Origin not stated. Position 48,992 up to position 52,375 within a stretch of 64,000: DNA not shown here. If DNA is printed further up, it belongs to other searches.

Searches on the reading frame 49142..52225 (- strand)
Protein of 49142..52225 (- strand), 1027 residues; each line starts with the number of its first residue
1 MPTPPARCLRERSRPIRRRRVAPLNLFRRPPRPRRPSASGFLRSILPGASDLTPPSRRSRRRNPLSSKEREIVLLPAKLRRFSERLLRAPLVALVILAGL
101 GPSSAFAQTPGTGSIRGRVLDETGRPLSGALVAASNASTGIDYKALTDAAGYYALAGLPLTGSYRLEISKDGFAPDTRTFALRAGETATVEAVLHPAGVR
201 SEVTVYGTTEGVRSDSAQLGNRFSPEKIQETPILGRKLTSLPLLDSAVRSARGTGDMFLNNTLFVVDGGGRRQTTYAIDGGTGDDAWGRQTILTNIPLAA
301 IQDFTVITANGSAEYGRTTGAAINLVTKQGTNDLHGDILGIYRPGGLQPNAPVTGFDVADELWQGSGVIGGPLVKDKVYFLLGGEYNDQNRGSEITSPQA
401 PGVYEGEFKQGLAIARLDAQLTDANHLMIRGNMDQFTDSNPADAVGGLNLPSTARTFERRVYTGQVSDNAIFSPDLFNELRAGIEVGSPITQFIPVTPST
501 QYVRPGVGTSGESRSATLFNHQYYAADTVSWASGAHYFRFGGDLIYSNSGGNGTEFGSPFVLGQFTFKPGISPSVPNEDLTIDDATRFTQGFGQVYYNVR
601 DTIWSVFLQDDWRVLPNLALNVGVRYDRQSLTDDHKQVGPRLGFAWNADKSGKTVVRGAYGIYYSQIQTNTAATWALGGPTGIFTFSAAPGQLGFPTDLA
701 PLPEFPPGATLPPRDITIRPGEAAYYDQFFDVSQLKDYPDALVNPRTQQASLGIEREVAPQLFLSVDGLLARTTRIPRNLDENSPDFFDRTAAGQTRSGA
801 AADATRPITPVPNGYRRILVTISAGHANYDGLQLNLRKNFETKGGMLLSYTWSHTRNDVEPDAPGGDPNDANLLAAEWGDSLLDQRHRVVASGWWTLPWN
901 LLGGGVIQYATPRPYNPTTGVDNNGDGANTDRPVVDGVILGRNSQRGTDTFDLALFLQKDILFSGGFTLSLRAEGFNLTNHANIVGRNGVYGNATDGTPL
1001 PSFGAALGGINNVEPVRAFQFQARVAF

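Call 46: search_protein_families(library=pfam, proteins=[window:49142-52225:-], max_evalue=0.001)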
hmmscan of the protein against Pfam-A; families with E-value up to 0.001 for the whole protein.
window:49142-52225:- (1027 aa): 4 families
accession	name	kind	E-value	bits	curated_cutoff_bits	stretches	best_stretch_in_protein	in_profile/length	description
PF25183.1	OMP_b-brl_4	-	5.8e-81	273.5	30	4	629-934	429-733/838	Outer membrane beta barrel domain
PF13620.12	CarboxypepD_reg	-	1e-21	77.5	32.3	1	114-194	1-81/82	Carboxypeptidase regulatory-like domain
PF13715.12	CarbopepD_reg_2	-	2.4e-07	31.1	32.2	1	115-202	1-84/88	CarboxypepD_reg-like domain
PF00593.30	TonB_dep_Rec_b-barrel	-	1.1e-05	26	27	1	514-679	61-254/436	TonB dependent receptor-like, beta-barrel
